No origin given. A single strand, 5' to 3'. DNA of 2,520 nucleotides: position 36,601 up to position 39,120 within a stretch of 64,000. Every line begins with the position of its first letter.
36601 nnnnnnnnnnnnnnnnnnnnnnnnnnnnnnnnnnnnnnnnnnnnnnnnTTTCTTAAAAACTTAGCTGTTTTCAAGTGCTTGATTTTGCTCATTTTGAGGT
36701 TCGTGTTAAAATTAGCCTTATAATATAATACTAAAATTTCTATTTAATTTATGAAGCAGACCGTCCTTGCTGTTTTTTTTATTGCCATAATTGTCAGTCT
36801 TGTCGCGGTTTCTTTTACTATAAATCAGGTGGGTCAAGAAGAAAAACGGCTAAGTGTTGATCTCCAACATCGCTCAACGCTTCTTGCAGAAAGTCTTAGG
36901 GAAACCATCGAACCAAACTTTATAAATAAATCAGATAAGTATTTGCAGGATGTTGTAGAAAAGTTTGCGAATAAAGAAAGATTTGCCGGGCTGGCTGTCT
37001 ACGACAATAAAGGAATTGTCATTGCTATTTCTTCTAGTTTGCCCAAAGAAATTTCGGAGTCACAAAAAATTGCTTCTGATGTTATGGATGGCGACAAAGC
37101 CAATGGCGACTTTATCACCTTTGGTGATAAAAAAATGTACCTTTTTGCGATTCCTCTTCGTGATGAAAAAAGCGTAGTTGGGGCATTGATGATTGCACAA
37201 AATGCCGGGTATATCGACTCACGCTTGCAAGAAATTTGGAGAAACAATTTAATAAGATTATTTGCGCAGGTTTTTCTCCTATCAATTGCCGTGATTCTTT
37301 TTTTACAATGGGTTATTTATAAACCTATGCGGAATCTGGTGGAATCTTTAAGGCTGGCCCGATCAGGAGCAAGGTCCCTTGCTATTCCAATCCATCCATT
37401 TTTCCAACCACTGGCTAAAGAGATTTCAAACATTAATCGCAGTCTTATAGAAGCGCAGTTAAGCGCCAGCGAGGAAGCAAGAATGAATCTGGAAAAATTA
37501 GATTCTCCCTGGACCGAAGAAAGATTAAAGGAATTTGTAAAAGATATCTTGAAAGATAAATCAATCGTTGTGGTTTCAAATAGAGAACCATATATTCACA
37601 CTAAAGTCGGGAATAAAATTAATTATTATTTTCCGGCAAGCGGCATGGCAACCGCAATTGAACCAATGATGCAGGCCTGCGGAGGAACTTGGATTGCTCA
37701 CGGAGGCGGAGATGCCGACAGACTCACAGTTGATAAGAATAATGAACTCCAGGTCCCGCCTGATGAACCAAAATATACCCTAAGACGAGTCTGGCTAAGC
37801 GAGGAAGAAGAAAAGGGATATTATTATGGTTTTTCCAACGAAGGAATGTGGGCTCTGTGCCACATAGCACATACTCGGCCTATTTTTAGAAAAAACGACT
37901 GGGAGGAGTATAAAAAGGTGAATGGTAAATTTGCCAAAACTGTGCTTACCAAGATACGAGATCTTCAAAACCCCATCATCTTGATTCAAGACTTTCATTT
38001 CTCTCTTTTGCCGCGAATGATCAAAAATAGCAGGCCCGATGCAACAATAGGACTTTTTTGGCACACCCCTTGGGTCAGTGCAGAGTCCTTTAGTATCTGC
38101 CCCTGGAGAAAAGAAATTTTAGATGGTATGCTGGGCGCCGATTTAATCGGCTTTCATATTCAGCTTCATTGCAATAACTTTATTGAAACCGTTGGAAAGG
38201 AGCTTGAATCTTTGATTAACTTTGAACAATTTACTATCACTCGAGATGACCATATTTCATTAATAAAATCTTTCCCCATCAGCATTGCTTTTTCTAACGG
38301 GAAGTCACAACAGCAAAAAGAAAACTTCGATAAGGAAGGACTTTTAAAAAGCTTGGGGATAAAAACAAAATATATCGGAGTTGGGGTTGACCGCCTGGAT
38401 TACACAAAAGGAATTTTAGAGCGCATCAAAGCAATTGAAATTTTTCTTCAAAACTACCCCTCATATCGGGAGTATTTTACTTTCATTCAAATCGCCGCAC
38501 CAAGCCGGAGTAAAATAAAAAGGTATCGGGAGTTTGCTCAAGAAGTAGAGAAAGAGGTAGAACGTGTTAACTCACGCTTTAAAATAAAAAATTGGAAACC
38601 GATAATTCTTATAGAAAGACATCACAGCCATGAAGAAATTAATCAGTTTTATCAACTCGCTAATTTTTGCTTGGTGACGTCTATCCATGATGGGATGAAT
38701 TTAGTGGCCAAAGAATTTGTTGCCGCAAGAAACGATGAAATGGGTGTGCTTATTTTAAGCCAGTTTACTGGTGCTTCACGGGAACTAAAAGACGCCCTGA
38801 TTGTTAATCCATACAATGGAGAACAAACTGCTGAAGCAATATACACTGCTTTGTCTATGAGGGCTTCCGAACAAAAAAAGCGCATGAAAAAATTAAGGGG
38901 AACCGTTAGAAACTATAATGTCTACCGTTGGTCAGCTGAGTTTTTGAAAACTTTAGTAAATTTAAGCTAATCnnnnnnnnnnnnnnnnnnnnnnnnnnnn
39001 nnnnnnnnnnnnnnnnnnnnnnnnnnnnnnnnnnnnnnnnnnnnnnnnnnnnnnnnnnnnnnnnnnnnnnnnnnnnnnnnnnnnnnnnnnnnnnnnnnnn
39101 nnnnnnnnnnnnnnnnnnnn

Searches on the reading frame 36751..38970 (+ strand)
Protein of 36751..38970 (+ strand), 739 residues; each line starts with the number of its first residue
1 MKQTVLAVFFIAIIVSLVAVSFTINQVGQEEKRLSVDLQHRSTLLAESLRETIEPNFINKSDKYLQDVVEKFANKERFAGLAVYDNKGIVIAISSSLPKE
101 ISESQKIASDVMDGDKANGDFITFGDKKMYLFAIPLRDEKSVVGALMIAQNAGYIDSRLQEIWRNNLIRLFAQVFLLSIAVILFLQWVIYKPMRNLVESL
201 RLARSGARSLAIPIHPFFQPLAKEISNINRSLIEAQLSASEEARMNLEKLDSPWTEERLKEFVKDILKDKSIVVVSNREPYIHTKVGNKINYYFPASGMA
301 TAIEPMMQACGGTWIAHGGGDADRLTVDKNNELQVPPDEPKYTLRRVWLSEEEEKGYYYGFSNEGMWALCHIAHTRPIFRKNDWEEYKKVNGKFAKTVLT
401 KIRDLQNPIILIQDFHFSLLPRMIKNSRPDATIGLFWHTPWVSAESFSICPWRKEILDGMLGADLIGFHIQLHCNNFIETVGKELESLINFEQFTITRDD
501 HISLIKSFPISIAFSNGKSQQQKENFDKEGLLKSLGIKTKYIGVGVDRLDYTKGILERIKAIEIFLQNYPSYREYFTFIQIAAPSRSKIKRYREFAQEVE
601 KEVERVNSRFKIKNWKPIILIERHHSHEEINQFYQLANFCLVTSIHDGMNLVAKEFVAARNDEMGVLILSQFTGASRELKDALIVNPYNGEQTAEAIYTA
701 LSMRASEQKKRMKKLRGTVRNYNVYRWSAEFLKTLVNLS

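Call 68: search_protein_families(library=pfam, proteins=[window:36751-38970:+], max_evalue=0.0001)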
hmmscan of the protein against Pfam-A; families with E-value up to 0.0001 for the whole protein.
window:36751-38970:+ (739 aa): 1 family
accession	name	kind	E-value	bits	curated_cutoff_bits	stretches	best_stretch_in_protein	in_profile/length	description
PF00982.27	Glyco_transf_20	-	6.4e-118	394.9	32.5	1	271-735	2-471/473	Glycosyltransferase family 20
